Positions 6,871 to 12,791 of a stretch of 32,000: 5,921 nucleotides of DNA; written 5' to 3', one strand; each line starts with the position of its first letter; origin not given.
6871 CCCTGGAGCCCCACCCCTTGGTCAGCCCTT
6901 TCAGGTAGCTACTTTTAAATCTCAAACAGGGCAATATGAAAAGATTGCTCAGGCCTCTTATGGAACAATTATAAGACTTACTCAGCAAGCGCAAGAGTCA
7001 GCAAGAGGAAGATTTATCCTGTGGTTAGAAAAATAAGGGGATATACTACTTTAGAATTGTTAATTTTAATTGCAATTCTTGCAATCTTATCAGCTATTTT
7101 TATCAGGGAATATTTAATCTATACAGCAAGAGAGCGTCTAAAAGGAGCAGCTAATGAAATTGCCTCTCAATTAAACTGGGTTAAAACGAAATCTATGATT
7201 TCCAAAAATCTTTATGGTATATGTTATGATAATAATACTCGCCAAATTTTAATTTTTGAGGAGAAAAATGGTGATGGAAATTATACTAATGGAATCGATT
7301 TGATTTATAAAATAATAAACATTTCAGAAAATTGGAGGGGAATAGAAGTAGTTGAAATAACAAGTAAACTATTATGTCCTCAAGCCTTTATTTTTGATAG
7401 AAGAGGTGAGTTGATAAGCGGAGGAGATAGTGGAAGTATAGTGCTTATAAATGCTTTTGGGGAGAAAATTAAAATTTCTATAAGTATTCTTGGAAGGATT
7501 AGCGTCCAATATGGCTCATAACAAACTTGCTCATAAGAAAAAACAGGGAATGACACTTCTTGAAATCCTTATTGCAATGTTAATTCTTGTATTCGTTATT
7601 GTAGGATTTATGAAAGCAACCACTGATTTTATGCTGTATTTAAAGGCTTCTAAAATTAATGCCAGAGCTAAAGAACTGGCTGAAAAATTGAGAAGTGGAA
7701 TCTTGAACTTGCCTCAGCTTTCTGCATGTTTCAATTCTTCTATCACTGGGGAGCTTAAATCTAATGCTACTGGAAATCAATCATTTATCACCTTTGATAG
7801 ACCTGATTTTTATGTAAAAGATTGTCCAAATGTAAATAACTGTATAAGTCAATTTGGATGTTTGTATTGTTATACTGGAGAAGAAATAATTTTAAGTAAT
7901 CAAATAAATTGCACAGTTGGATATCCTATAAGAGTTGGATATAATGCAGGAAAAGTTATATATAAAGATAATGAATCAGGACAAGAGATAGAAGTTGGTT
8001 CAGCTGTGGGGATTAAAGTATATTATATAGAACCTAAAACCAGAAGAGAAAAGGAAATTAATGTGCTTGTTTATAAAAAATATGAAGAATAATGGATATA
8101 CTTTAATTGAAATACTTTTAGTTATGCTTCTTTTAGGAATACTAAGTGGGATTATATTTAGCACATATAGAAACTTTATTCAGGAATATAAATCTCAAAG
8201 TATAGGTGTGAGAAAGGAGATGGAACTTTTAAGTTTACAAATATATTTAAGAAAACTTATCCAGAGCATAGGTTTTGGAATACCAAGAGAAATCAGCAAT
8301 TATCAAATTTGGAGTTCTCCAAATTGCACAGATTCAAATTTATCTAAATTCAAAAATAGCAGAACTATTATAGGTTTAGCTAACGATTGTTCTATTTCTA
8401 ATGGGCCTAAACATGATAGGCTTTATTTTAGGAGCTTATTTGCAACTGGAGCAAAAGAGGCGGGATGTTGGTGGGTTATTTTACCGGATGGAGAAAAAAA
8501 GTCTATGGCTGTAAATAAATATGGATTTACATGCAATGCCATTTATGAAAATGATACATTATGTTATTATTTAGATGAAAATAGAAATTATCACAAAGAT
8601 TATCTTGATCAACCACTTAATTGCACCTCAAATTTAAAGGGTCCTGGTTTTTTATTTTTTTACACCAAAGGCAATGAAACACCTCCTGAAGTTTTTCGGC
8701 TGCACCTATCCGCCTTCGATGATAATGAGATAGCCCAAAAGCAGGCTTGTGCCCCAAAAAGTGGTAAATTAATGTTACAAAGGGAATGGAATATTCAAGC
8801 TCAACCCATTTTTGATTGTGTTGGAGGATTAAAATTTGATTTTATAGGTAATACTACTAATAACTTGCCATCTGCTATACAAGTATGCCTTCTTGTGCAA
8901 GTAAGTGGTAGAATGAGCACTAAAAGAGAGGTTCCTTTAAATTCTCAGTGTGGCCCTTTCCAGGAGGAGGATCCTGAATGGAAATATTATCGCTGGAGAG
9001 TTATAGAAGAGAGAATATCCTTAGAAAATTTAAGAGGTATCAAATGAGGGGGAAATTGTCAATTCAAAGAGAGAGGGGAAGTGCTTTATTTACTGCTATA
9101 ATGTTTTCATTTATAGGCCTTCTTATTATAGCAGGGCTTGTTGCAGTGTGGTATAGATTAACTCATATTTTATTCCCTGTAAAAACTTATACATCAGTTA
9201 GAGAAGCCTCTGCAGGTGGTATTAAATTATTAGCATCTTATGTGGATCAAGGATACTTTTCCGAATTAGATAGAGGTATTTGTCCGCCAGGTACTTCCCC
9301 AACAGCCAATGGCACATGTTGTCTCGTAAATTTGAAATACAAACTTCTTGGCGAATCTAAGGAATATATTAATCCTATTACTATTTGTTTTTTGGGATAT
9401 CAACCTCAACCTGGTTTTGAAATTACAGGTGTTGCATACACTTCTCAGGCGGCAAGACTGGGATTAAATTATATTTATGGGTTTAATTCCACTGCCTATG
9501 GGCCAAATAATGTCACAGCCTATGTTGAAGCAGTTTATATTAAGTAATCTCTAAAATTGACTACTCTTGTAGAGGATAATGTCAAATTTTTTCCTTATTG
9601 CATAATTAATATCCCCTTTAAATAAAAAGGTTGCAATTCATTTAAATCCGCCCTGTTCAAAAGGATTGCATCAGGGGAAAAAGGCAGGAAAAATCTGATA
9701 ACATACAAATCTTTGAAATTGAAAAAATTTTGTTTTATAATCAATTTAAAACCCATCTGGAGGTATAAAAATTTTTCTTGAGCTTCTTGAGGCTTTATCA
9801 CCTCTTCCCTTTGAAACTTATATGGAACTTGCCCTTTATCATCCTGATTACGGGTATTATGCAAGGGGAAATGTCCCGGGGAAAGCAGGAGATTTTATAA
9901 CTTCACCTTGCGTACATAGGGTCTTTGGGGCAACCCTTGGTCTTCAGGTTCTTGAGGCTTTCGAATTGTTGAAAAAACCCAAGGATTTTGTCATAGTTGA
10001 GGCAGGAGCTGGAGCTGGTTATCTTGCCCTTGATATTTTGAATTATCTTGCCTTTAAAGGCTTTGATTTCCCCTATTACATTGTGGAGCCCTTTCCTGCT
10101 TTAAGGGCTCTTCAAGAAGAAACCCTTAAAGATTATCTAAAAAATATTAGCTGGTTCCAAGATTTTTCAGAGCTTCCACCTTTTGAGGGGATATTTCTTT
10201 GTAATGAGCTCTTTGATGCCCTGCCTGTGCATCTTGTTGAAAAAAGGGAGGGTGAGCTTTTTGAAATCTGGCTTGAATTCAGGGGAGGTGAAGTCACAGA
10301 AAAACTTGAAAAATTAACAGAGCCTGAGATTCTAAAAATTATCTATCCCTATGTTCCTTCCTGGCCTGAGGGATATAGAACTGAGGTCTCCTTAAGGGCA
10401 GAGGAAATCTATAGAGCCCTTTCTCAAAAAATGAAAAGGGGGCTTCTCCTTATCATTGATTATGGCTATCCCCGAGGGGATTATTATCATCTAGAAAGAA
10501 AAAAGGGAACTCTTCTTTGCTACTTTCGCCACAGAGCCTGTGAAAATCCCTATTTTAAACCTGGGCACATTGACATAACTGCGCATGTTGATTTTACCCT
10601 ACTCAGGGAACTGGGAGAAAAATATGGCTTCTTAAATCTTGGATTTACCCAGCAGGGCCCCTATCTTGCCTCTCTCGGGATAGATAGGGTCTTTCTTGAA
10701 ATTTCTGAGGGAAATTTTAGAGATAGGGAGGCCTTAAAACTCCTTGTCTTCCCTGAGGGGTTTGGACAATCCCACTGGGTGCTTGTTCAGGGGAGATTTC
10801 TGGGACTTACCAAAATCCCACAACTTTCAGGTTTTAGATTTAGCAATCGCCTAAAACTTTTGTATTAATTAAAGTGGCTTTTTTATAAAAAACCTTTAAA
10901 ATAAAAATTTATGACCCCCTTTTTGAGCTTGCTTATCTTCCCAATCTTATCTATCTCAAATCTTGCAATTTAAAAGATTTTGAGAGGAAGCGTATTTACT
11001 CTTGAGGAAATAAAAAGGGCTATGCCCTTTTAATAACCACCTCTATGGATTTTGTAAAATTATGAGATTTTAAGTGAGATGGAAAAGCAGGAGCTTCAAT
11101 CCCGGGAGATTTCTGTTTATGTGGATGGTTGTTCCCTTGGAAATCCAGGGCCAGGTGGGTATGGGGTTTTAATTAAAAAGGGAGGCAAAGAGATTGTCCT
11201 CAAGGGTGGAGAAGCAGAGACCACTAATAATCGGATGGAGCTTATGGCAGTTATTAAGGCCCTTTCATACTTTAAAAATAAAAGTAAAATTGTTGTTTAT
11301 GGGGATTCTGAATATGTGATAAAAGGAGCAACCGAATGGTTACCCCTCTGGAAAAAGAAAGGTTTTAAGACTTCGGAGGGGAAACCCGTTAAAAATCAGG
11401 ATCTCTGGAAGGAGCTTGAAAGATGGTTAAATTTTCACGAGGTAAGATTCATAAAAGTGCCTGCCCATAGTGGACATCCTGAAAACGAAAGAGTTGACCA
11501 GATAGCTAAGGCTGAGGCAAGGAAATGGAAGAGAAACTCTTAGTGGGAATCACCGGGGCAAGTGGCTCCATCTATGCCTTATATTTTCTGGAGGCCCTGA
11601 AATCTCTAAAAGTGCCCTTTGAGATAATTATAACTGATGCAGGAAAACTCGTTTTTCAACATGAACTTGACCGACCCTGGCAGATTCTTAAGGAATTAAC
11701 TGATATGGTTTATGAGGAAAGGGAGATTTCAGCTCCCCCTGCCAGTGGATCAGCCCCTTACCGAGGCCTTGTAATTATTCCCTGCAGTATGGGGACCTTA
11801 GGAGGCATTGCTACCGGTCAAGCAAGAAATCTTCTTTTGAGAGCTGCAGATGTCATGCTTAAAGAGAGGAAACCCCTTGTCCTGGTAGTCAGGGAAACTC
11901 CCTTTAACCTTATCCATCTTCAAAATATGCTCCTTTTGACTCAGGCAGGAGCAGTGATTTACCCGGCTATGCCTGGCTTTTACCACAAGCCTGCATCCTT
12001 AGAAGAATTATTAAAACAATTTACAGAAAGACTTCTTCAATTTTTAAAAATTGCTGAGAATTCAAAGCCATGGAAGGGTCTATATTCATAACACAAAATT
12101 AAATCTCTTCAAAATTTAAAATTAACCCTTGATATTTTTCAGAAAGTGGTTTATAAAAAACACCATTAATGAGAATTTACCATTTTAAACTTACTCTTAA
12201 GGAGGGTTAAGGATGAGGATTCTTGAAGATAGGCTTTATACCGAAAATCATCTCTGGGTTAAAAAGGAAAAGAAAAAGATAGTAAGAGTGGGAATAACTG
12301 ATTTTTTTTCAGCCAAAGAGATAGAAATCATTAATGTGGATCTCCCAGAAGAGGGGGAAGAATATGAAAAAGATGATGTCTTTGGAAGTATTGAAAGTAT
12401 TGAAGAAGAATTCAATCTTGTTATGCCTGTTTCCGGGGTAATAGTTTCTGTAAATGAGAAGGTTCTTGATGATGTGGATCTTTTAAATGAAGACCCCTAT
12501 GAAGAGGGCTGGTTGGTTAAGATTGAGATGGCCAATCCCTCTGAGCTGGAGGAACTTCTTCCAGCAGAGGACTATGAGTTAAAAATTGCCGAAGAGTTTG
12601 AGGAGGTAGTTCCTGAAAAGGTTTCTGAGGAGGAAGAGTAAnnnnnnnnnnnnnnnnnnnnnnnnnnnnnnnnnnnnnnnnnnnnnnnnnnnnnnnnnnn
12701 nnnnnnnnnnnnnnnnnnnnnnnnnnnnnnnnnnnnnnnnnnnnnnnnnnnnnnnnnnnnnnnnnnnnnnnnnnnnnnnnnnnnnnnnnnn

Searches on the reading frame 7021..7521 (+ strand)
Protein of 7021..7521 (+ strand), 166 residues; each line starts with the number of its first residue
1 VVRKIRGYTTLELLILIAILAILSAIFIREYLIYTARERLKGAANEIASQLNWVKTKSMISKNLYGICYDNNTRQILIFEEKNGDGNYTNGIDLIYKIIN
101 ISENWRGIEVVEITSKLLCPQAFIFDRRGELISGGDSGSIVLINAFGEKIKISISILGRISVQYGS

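Call 3: search_protein_families(library=pfam, proteins=[window:7021-7521:+], max_evalue=1)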
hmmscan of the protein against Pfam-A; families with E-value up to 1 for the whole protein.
window:7021-7521:+ (166 aa): 3 families
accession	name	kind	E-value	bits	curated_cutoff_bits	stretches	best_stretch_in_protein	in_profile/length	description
PF12019.13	GspH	-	0.068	14.1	21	1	43-156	1-106/108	Type II transport protein GspH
PF07963.17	N_methyl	-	0.11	12.6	21.2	1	3-26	2-25/27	Prokaryotic N-terminal methylation motif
PF04021.17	Class_IIIsignal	-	0.57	10.6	23.7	0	10-29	6-25/27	Class III signal peptide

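Call 4: search_protein_families(library=ncbifam, proteins=[window:7021-7521:+], max_evalue=1)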
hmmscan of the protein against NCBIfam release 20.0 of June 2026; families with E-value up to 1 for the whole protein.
window:7021-7521:+ (166 aa): 10 families
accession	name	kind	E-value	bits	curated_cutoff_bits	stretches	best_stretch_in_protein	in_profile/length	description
NF007800.0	PRK10506.1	equivalog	4.2e-07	29.9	158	1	3-160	6-149/163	prepilin peptidase-dependent protein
TIGR01708.2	typeII_sec_gspH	equivalog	5.6e-07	29.7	80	1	6-85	2-81/169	type II secretion system minor pseudopilin GspH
NF041775.1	typeIV_PilA_Myxo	equivalog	1.3e-05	25.3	400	1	5-49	10-54/214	type IV pilin protein PilA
NF007862.0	PRK10574.1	equivalog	3e-05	24.2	138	1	4-37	3-36/145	prepilin peptidase-dependent pilin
NF040982.1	ComGD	equivalog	7e-05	23.2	70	1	6-92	2-89/139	competence type IV pilus minor pilin ComGD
NF041013.1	T4P_ComGE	equivalog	0.0022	18.1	49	1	3-63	1-61/83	competence type IV pilus minor pilin ComGE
NF047827.1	T3SSXpsH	equivalog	0.0033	17.2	160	1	6-61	1-56/145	type II secretion system protein XpsH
TIGR02596.1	TIGR02596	subfamily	0.015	15.4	70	1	8-53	1-46/196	Verru_Chthon cassette protein D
TIGR01710.1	typeII_sec_gspG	equivalog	0.029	14.4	88.85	1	6-48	1-43/134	type II secretion system major pseudopilin GspG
TIGR01711.1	gspJ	equivalog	0.17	11.7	64.85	1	6-25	1-20/192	type II secretion system minor pseudopilin GspJ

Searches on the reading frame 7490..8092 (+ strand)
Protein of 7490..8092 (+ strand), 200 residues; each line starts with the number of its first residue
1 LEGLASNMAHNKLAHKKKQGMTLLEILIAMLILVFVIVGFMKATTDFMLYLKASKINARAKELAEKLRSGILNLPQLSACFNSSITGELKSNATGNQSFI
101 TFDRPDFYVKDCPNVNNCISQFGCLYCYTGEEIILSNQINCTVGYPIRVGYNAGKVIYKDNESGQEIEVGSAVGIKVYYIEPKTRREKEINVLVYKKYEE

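Call 3: search_protein_families(library=pfam, proteins=[window:7490-8092:+], max_evalue=1)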
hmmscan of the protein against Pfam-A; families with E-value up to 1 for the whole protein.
window:7490-8092:+ (200 aa): 2 families
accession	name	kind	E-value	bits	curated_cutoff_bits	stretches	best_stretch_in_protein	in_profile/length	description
PF07963.17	N_methyl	-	6.4e-06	26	21.2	1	16-39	2-25/27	Prokaryotic N-terminal methylation motif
PF11031.13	Phage_holin_T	-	0.0047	16.8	22.2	1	22-63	27-68/233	Bacteriophage T holin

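Call 4: search_protein_families(library=ncbifam, proteins=[window:7490-8092:+], max_evalue=1)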
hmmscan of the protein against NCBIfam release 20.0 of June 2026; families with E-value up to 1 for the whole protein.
window:7490-8092:+ (200 aa): 10 families
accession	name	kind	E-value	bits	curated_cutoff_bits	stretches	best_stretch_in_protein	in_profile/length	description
TIGR02523.1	type_IV_pilV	equivalog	2.6e-06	28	52.2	1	19-93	2-76/139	type IV pilus modification protein PilV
NF041013.1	T4P_ComGE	equivalog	3.6e-05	23.8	49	1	16-64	1-49/83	competence type IV pilus minor pilin ComGE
NF038304.1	EPS_HpsC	equivalog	0.0013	18.4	200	1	11-48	13-50/318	hormogonium polysaccharide secretion pseudopilin HpsC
NF007848.0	PRK10557.1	equivalog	0.0014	18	120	1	12-45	4-37/192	prepilin peptidase-dependent protein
NF007800.0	PRK10506.1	equivalog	0.0031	17.4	158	1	14-39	4-29/163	prepilin peptidase-dependent protein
TIGR02532.1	IV_pilin_GFxxxE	domain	0.0035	17.1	16.3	1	18-38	1-21/24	prepilin-type N-terminal cleavage/methylation domain-containing protein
TIGR01707.1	gspI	equivalog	0.0073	16.8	44.35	1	20-45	1-26/101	type II secretion system minor pseudopilin GspI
NF010008.0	PRK13481.1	equivalog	0.038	13.3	270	1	12-43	32-63/269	glycosyltransferase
NF038303.1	EPS_HpsB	equivalog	0.056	13.4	150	1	18-178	2-153/211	hormogonium polysaccharide secretion pseudopilin HpsB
NF007660.0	PRK10332.1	equivalog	0.066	13.7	86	1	15-39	5-29/107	prepilin-type N-terminal cleavage/methylation domain-containing protein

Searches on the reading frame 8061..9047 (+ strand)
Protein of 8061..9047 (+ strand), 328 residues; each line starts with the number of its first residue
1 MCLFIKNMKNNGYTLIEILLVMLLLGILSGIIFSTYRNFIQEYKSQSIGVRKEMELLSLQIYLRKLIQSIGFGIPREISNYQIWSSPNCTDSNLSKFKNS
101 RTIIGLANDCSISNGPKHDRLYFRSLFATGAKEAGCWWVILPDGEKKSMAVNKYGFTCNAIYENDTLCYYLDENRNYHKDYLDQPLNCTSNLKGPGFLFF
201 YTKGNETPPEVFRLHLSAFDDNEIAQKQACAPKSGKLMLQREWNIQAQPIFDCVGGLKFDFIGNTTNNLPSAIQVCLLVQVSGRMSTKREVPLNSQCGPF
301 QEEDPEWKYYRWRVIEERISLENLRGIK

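Call 3: search_protein_families(library=pfam, proteins=[window:8061-9047:+], max_evalue=1)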
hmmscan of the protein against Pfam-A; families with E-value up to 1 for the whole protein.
window:8061-9047:+ (328 aa): 1 family
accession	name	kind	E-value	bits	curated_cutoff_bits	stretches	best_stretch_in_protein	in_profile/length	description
PF07963.17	N_methyl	-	2.3e-06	27.4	21.2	1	8-33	2-27/27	Prokaryotic N-terminal methylation motif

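Call 4: search_protein_families(library=ncbifam, proteins=[window:8061-9047:+], max_evalue=1)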
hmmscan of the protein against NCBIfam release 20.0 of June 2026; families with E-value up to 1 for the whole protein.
window:8061-9047:+ (328 aa): 13 families
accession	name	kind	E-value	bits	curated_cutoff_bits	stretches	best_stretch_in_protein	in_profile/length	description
TIGR02532.1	IV_pilin_GFxxxE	domain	1.7e-05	24.4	16.3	1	11-32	2-23/24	prepilin-type N-terminal cleavage/methylation domain-containing protein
TIGR01708.2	typeII_sec_gspH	equivalog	3.1e-05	24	80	1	11-41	2-32/169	type II secretion system minor pseudopilin GspH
NF007862.0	PRK10574.1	equivalog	0.00019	21.5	138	1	8-42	2-36/145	prepilin peptidase-dependent pilin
NF041013.1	T4P_ComGE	equivalog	0.001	19.1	49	1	9-42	2-35/83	competence type IV pilus minor pilin ComGE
TIGR01710.1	typeII_sec_gspG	equivalog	0.0011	19.1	88.85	1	12-47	2-37/134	type II secretion system major pseudopilin GspG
NF041002.1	pilin_ComGF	equivalog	0.0018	18.5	80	1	10-61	1-52/139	competence type IV pilus minor pilin ComGF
NF007800.0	PRK10506.1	equivalog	0.0021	17.9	158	1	8-44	6-42/163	prepilin peptidase-dependent protein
TIGR02893.2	spore_yabQ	equivalog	0.0025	18.1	32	1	17-47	6-36/88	spore cortex biosynthesis protein YabQ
NF040982.1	ComGD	equivalog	0.0027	18.1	70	1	10-46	1-37/139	competence type IV pilus minor pilin ComGD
NF041775.1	typeIV_PilA_Myxo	equivalog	0.0063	16.5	400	1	7-41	7-41/214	type IV pilin protein PilA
NF043065.1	MMSYN1_0478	equivalog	0.048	13.5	170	1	8-70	36-99/190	MFS transporter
NF040999.1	pilin_ComGC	equivalog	0.062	13.5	75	1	11-28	2-19/84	competence type IV pilus major pilin ComGC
NF033227.0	Fur_reg_FbpB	equivalog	0.087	12.7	60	1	35-56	8-29/43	Fur-regulated basic protein FbpB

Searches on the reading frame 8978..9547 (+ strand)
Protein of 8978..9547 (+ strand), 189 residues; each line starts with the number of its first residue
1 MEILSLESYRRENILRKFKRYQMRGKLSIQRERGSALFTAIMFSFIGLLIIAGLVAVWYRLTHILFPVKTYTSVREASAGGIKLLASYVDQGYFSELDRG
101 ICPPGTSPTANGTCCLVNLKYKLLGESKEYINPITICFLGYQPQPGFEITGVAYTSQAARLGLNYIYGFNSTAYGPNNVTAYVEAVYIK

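Call 3: search_protein_families(library=pfam, proteins=[window:8978-9547:+], max_evalue=1)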
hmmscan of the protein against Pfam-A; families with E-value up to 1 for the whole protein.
window:8978-9547:+ (189 aa): 1 family
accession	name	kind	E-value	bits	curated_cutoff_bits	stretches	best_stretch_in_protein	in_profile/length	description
PF04942.19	CC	-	0.23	12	20.6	1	100-115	17-32/34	CC domain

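Call 4: search_protein_families(library=ncbifam, proteins=[window:8978-9547:+], max_evalue=1)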
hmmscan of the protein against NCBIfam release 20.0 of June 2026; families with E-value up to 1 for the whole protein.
window:8978-9547:+ (189 aa): 1 family
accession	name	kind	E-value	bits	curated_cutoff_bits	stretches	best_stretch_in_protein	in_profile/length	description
NF038018.1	qmoC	equivalog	0.0079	15.7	300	1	30-85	217-272/360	quinone-interacting membrane-bound oxidoreductase complex subunit QmoC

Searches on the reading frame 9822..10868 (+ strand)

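Call 16: search_protein_families(library=pfam, proteins=[window:9822-10868:+], max_evalue=0.001)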
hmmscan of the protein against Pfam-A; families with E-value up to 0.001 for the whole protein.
window:9822-10868:+ (348 aa): 1 family
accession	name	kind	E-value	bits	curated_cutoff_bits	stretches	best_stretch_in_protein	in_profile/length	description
PF02636.23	Methyltransf_28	-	1.7e-60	205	23.3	1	38-273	1-246/249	Putative S-adenosyl-L-methionine-dependent methyltransferase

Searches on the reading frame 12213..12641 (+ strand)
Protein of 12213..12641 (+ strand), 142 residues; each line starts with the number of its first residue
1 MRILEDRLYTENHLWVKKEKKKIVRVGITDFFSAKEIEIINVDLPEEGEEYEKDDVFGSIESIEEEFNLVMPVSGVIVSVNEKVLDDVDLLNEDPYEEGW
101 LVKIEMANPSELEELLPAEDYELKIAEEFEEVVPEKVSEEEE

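Call 16: search_protein_families(library=pfam, proteins=[window:12213-12641:+], max_evalue=0.001)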
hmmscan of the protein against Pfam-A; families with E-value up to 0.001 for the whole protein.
window:12213-12641:+ (142 aa): 1 family
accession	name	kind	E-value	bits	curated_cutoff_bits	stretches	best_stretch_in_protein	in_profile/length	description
PF01597.25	GCV_H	-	2.2e-34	118.4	22.2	1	8-126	2-120/122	Glycine cleavage H-protein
